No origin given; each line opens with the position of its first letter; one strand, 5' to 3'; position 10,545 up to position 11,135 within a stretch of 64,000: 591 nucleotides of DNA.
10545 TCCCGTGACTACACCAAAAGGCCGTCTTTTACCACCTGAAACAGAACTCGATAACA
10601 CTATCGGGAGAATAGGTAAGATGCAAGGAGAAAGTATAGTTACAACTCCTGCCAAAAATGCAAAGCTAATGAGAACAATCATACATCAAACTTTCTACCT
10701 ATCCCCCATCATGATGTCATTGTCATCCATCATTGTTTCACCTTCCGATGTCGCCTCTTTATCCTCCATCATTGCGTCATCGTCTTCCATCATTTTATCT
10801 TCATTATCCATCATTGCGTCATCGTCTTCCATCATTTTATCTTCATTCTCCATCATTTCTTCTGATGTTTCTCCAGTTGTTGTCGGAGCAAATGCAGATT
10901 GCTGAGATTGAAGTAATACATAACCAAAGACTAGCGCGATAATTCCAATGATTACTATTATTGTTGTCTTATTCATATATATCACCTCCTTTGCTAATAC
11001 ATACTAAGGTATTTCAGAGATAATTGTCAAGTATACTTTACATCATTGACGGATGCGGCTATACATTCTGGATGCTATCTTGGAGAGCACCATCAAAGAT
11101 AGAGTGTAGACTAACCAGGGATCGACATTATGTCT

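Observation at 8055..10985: Co-directional Met-Met repeat peptide, CcdA-thioredoxin fusion, MsrB and MsrA: a possible self-contained methionine-redox buffering operon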

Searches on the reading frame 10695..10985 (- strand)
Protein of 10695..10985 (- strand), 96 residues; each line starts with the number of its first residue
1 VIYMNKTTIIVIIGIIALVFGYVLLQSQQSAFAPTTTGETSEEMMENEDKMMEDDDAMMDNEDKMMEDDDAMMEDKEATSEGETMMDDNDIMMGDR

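Call 4: search_protein_families(library=pfam, proteins=[window:10695-10985:-], max_evalue=0.01)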
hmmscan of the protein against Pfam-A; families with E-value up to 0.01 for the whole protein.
window:10695-10985:- (96 aa): 2 families
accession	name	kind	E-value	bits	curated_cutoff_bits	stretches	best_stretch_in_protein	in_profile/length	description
PF11381.13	DUF3185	-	0.00019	21.8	25.3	1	9-45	6-42/59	Protein of unknown function (DUF3185)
PF12685.13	SpoIIIAH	-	0.0065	16.9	30.6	1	7-81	3-73/191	SpoIIIAH-like protein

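Call 8: find_homologous_proteins(query=window:10698-10976:-, max_evalue=0.01)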
Query seq(93 aa): 12 candidates shared short words with the query, none scored E <= 0.01.

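Call 12: find_encoding_contigs(protein=window:10698-10976:-, flank=6000)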
Protein seq(93 aa) (93 aa): no gene with exactly this product is on record in the collection.

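Call 20: search_protein_families(library=ncbifam, proteins=[window:10698-10976:-], max_evalue=0.001)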
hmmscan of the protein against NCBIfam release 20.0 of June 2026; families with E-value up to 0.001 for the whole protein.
window:10698-10976:- (93 aa): 0 families

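Call 31: search_protein_representatives(protein=window:10698-10976:-)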
Query: 93 residues. Proteins with E-value up to 0.001 (for the whole library): 13; up to 1e-10: 0; up to 1e-30: 0. The best 13 are listed.
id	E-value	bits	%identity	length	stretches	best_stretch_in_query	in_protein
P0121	3.2e-08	49.9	43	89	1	1-86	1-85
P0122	1.3e-06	44.8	41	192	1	5-85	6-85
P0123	3.2e-06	43.5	45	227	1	4-83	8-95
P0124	4.2e-06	43.2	38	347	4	32-73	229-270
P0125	5.2e-06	42.9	29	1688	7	38-79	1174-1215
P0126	1.4e-05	41.5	36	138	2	38-75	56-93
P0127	3.2e-05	40.4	47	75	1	12-76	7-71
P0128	5.8e-05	39.5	47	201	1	9-76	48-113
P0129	5.9e-05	39.5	25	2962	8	32-79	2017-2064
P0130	7.8e-05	39.1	40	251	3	39-85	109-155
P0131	3.7e-04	37.0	46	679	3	3-91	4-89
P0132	8.8e-04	35.8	41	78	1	9-72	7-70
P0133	8.8e-04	35.8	32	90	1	5-86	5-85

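Call 34: find_encoding_contigs(protein=P0121, flank=5000, max_places=4)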
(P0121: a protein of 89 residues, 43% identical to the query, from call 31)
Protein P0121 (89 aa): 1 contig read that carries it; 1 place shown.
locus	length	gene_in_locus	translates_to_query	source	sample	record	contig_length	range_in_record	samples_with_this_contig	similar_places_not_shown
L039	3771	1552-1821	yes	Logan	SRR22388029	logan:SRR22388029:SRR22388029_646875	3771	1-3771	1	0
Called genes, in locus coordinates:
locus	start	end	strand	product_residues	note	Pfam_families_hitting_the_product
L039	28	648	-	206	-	-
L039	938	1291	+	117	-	PF26617:CcmS-like (weak), PF26649:Ajm-1 (faint)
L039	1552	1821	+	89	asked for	-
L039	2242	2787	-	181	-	PF00565:SNase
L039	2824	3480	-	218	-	PF25973:BSH_CzcB (weak)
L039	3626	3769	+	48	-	?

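Call 35: find_encoding_contigs(protein=P0127, flank=5000, max_places=4)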
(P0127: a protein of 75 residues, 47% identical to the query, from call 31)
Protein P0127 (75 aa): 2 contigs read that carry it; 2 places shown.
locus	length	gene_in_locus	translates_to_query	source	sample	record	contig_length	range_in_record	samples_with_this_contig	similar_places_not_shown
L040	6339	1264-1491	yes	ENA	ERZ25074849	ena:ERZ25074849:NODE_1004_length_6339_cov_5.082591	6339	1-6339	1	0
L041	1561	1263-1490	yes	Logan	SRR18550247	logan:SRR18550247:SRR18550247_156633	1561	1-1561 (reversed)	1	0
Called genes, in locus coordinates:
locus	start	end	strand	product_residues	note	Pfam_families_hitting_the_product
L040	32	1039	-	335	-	PF00579:tRNA-synt_1b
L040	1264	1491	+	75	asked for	-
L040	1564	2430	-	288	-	PF13495:Phage_int_SAM_4, PF02899:Phage_int_SAM_1, PF00589:Phage_integrase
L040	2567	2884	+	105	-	PF04977:DivIC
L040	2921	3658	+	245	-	-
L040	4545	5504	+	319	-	PF13238:AAA_18 (weak)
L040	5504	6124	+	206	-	-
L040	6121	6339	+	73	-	?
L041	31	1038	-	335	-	PF00579:tRNA-synt_1b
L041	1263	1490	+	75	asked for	-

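Call 36: find_encoding_contigs(protein=P0132, flank=5000, max_places=4)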
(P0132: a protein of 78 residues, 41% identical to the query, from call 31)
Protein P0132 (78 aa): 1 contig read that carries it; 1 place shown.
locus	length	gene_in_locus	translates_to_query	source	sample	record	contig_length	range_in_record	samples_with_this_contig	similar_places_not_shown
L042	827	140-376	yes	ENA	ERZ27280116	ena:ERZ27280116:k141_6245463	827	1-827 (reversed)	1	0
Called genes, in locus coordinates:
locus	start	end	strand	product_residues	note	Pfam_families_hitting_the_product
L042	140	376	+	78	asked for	-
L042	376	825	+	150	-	?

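Call 37: find_encoding_contigs(protein=P0122, flank=5000, max_places=4)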
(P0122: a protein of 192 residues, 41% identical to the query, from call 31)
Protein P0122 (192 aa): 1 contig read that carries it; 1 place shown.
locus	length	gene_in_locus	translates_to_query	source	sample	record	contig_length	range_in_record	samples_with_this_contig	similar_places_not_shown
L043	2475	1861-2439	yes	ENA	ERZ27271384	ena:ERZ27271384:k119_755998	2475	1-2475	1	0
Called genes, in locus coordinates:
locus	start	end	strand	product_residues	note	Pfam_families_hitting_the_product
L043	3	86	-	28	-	?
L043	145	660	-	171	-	-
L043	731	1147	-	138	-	-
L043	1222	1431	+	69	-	PF24250:HVO_2718 (weak), PF13560:HTH_31, PF12844:HTH_19, PF01381:HTH_3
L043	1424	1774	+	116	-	-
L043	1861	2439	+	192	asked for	PF00085:Thioredoxin, PF13098:Thioredoxin_2 (weak)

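Call 46: find_homologous_proteins(query=A2, max_evalue=0.001)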
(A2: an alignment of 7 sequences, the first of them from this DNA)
Query A2 (7 sequences) (93 aa, profile of the alignment): 131 proteins with E <= 0.001 among 8000 candidates; the best 120 are listed.
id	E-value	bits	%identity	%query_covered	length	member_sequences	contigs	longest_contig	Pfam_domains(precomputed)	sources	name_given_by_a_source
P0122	1.8e-22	97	41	71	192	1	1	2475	PF00085.27,PF13098.14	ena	-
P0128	1.5e-20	91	-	-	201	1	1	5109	PF18884.6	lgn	-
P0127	1.3e-19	88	-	-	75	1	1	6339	-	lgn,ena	-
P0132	2.7e-17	80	39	68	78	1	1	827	-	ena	-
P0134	1.2e-11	62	44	81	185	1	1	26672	PF00085.27,PF00578.28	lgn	-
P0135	3.7e-11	61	36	72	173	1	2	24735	PF07731.21,PF00127.27,PF13473.13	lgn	-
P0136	6.4e-11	60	-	-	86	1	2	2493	-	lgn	-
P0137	2.3e-10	58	47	47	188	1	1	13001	PF00085.27,PF13098.14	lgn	-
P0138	3.3e-10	58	35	91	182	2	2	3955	PF00085.27,PF08534.17,PF13098.14,PF00578.28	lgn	-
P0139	5.7e-10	57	46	76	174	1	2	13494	PF00085.27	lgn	-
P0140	1.7e-9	55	37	97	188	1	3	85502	PF00085.27,PF13098.14,PF00578.28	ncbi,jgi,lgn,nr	ncbi:thioredoxin family protein [Candidatus Kaiserbacteria bacterium]|nr:thioredoxin family protein 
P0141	3.3e-9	54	36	58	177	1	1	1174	PF00085.27,PF13098.14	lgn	-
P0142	1.3e-8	52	60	46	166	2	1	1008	PF07731.21,PF00127.27,PF13473.13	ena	-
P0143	6.3e-8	50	31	63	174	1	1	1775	PF01471.24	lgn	-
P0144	7.0e-8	50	31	97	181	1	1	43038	PF00085.27,PF13098.14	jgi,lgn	-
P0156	4.9e-7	47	52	46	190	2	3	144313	PF10517.15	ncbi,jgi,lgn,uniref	ncbi:MAG: DM13 domain-containing protein [Nitrososphaera sp.]|uniref:DM13 domain-containing protein 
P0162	9.6e-7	46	-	-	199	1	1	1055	PF03640.21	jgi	jgi:predicted lipoprotein with Yx(FWY)xxD motif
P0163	1.3e-6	46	-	-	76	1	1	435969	-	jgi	jgi:hypothetical protein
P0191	9.7e-6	43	64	15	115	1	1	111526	-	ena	-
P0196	1.2e-5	43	-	-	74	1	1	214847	-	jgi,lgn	jgi:hypothetical protein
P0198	1.3e-5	43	34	77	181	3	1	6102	PF01471.24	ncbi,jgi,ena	jgi:hypothetical protein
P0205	2.2e-5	42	-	-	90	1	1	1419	-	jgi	jgi:hypothetical protein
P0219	7.8e-5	40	38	95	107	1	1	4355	-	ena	-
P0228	1.7e-4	39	-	-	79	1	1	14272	-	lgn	-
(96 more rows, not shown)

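Call 49: search_protein_families(library=ncbifam, proteins=[window:10698-10976:-, P0132, P0127, P0136, P0191, P0143, P0198, P0162, P0219, P0137], max_evalue=5)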
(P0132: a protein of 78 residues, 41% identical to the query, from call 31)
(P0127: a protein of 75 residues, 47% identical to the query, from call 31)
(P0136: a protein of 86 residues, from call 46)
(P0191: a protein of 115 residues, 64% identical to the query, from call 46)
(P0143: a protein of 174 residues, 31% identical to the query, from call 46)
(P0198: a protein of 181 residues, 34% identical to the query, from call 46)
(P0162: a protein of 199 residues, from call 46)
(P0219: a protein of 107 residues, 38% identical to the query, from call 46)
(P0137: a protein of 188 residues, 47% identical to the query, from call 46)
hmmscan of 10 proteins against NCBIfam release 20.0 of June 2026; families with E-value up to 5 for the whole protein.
window:10698-10976:- (93 aa): 6 families
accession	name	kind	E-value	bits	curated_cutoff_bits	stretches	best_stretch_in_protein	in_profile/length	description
NF033598.2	elast_bind_EbpS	equivalog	0.0059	15.5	300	1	6-81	314-394/498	elastin-binding protein EbpS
NF002356.0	PRK01318.2-3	equivalog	0.0079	14.6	460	1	1-88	1-94/627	membrane protein insertase YidC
NF003580.0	PRK05248.3-1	equivalog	0.0087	16.2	237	1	19-87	41-110/122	hypothetical protein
TIGR01411.1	tatAE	subfamily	0.0099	15.5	53.9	1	4-18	5-19/47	twin-arginine translocase TatA/TatE family subunit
NF042931.1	SAG1386_EF1546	equivalog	0.067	13.3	80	1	6-81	38-111/158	SAG1386/EF1546 family surface-associated protein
NF047566.1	SE1626_fam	equivalog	0.25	11.2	70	1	4-24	5-25/55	SE1626 family protein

P0132 (78 aa): 1 family
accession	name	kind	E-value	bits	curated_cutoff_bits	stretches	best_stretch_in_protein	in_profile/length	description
NF033598.2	elast_bind_EbpS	equivalog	0.0017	17.4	300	1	7-69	315-377/498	elastin-binding protein EbpS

P0127 (75 aa): 7 families
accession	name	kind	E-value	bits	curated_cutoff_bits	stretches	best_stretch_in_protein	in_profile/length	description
NF050142.1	PG1828_fam_lipo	equivalog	0.0069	17.1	50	1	1-52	1-54/59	PG1828 family lipoprotein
NF033765.2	gliding_CglD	equivalog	0.02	12.7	400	1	4-54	7-58/1124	adventurous gliding motility lipoprotein CglD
NF033216.1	lipo_YgdI_YgdR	subfamily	0.022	14.7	42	1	4-53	4-49/71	YgdI/YgdR family lipoprotein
NF033894.1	Eex_IncN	subfamily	0.026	14.4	33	1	3-27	2-23/65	EexN family lipoprotein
TIGR00139.1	h_aconitase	equivalog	0.073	11.4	529.9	1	3-73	434-503/709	homoaconitase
TIGR04359.1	TrbK_RP4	equivalog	0.089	12.8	23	1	5-36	2-33/67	entry exclusion lipoprotein TrbK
NF047847.2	SS_mature_LptM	equivalog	0.32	11.1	27.7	1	1-19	1-20/31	LPS translocon maturation chaperone LptM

P0136 (86 aa): 2 families
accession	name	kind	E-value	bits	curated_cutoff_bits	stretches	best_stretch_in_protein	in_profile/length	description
NF033765.2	gliding_CglD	equivalog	0.032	12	400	1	11-74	10-73/1124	adventurous gliding motility lipoprotein CglD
NF047847.2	SS_mature_LptM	equivalog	0.06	13.4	27.7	1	3-24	1-21/31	LPS translocon maturation chaperone LptM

P0191 (115 aa): 8 families
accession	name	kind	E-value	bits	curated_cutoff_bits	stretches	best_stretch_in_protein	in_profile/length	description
NF058595.1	invert_tail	domain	9.5e-05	22.7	37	1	5-54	45-89/113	lipo-invert putative C-terminal anchoring domain-containing protein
NF038083.1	CU044_5270_fam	subfamily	0.0011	18.8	100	1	7-74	23-93/284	CU044_5270 family protein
NF033845.1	MSCRAMM_ClfB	exception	0.0014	16.7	999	1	35-106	560-632/871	MSCRAMM family adhesin clumping factor ClfB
NF000535.3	MSCRAMM_SdrC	exception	0.082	10.9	1700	1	60-103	856-899/963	MSCRAMM family adhesin SdrC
NF012181.0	MSCRAMM_SdrD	exception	0.084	10.2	2500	1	61-103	1239-1281/1379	MSCRAMM family adhesin SdrD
NF033609.2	MSCRAMM_ClfA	exception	0.13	9.9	1150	1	57-104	665-712/934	MSCRAMM family adhesin clumping factor ClfA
NF007916.1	PRK10631.1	equivalog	0.35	9.3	870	1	14-34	32-52/648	p-hydroxybenzoic acid efflux pump subunit AaeB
NF045523.1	MXAN_5453_fam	exception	0.57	8.6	500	1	47-106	418-482/544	MXAN_5453 family MXYO-CTERM-anchored protein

P0143 (174 aa): 2 families
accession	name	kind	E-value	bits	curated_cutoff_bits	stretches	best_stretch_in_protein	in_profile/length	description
TIGR02869.1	spore_SleB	equivalog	3.6e-06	27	236.5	1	80-164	7-86/201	spore cortex-lytic enzyme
NF052336.1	PdgHdaseHSB100310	equivalog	0.05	13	500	1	82-143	187-245/316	peptidoglycan hydrolase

P0198 (181 aa): 2 families
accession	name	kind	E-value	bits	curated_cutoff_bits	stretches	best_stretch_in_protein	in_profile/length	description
TIGR02869.1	spore_SleB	equivalog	2.4e-05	24.3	236.5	1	74-175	6-101/201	spore cortex-lytic enzyme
NF052336.1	PdgHdaseHSB100310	equivalog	0.064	12.6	500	1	78-135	188-242/316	peptidoglycan hydrolase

P0162 (199 aa): 7 families
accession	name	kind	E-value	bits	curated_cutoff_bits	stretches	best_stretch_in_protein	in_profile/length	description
NF040526.1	SCO0930_lipo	equivalog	1.1e-26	93.8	275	1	11-197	12-184/311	SCO0930 family lipoprotein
NF058595.1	invert_tail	domain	0.00078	19.8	37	1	7-37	59-89/113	lipo-invert putative C-terminal anchoring domain-containing protein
NF033216.1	lipo_YgdI_YgdR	subfamily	0.0099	15.8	42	1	6-47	5-45/71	YgdI/YgdR family lipoprotein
NF047847.2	SS_mature_LptM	equivalog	0.011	15.8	27.7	1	1-21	1-21/31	LPS translocon maturation chaperone LptM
NF045774.1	cytochro_C551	exception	0.013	15.5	118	1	7-40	6-39/110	cytochrome c551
NF002867.0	PRK03174.1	equivalog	0.017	15.4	100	1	155-167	15-27/59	small acid-soluble spore protein H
NF058592.1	GxPGS_dom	subfamily_domain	0.15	12.1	45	1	79-106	23-50/65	PGS family Ig-like domain-containing protein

P0219 (107 aa): 1 family
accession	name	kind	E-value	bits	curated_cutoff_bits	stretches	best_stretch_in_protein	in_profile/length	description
NF047917.1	MetX_acetyl_MTB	exception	0.016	14.4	475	1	22-87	292-353/361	homoserine O-acetyltransferase MetX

P0137 (188 aa): 12 families
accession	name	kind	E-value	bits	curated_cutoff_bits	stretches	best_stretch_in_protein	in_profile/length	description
TIGR01068.1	thioredoxin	equivalog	6.9e-07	29.4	96.8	1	99-176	10-86/101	thioredoxin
TIGR01126.1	pdi_dom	equivalog_domain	2.4e-06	27.8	107.2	1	101-186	12-100/105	protein disulfide-isomerase domain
NF006898.0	PRK09381.1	equivalog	0.00056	20.3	138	1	103-166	21-84/109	thioredoxin TrxA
TIGR00385.1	dsbE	subfamily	0.00089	18.9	123.15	1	87-150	49-109/173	DsbE family thiol:disulfide interchange protein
NF040494.1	nitrored_ArsF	subfamily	0.0016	18.8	60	1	105-167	2-72/106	nitrophenyl compound nitroreductase subunit ArsF family protein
NF045694.1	seleno_TsoB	exception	0.0035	15.5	805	1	75-162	449-541/572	rhodanese/DsbD fusion-like selenoprotein TsoB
NF041202.1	StoA_CxxC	exception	0.0045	16.9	210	1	105-149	54-98/163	endospore biogenesis thiol-disulfide oxidoreductase StoA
TIGR01130.1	ER_PDI_fam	subfamily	0.018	14.6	344.25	1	106-181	21-98/476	protein disulfide-isomerase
TIGR02200.1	GlrX_actino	hypoth_equivalog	0.029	14.8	89.5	1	110-148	5-39/77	mycoredoxin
NF011941.0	PRK15412.1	equivalog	0.031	13.8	359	1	104-169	69-133/185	thiol:disulfide interchange protein DsbE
NF008229.0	PRK10996.1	equivalog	0.061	13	125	1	97-177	47-125/141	thioredoxin TrxC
TIGR02738.1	TrbB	equivalog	0.12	12.1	132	1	96-135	44-82/153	type-F conjugative transfer system pilin assembly thiol-disulfide isomerase TrbB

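Call 52: find_encoding_contigs(protein=P0196, flank=5000, max_places=2)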
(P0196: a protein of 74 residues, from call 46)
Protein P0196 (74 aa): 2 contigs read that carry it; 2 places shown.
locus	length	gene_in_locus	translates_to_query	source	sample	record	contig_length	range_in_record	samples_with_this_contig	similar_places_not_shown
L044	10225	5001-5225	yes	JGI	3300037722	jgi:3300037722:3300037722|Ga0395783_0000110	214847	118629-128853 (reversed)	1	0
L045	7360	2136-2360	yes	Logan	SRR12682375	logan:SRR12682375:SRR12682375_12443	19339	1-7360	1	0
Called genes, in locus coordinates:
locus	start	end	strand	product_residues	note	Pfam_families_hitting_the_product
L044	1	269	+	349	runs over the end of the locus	PF11999:Ice_binding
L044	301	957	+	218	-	PF04203:Sortase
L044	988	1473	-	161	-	PF04073:tRNA_edit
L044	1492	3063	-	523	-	PF00009:GTP_EFTU, PF01926:MMR_HSR1, PF22042:EF-G_D2, PF03144:GTP_EFTU_D2 (weak), PF16658:RF3_C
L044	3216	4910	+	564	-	PF02683:DsbD_TM, PF13386:DsbD_2 (faint), PF00578:AhpC-TSA, PF08534:Redoxin, PF13905:Thioredoxin_8 (weak), PF17991:Thioredoxin_10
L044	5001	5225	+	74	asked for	-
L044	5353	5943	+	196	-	PF04542:Sigma70_r2, PF08281:Sigma70_r4_2, PF04545:Sigma70_r4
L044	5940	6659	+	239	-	PF13490:zf-HC2 (weak), PF10099:RskA_C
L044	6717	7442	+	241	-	PF07179:SseB, PF14581:SseB_C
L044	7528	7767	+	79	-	-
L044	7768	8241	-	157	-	-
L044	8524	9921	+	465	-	PF00083:Sugar_tr, PF07690:MFS_1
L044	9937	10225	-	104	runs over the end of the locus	-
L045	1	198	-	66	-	?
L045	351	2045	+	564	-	PF02683:DsbD_TM, PF13386:DsbD_2 (faint), PF00578:AhpC-TSA, PF08534:Redoxin, PF13905:Thioredoxin_8 (weak), PF17991:Thioredoxin_10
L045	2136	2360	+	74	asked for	-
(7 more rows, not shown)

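Call 53: find_encoding_contigs(protein=P0191, flank=5000, max_places=2)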
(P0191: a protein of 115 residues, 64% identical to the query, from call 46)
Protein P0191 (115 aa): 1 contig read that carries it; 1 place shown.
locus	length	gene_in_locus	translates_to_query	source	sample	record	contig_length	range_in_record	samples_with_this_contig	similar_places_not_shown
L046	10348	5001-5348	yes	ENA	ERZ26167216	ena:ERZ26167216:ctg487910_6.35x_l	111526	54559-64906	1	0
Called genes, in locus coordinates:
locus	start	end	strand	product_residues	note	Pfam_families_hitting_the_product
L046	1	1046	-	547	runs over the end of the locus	PF01555:N6_N4_Mtase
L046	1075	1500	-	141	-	-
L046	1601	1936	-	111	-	PF13413:HTH_25 (faint), PF01381:HTH_3, PF12844:HTH_19, PF13560:HTH_31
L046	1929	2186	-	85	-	PF05016:ParE_toxin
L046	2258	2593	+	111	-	PF01381:HTH_3 (weak)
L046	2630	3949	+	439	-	PF13276:HTH_21, PF00665:rve, PF13683:rve_3, PF13333:rve_2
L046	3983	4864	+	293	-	PF12697:Abhydrolase_6 (weak), PF00326:Peptidase_S9, PF00561:Abhydrolase_1, PF12146:Hydrolase_4, PF00561:Abhydrolase_1 (weak)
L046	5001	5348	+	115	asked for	-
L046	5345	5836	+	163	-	-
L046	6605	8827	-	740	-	PF00270:DEAD, PF00271:Helicase_C, PF16124:RecQ_Zn_bind, PF09382:RQC, PF00570:HRDC, PF14493:HTH_40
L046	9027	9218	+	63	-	-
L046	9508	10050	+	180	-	PF00872:Transposase_mut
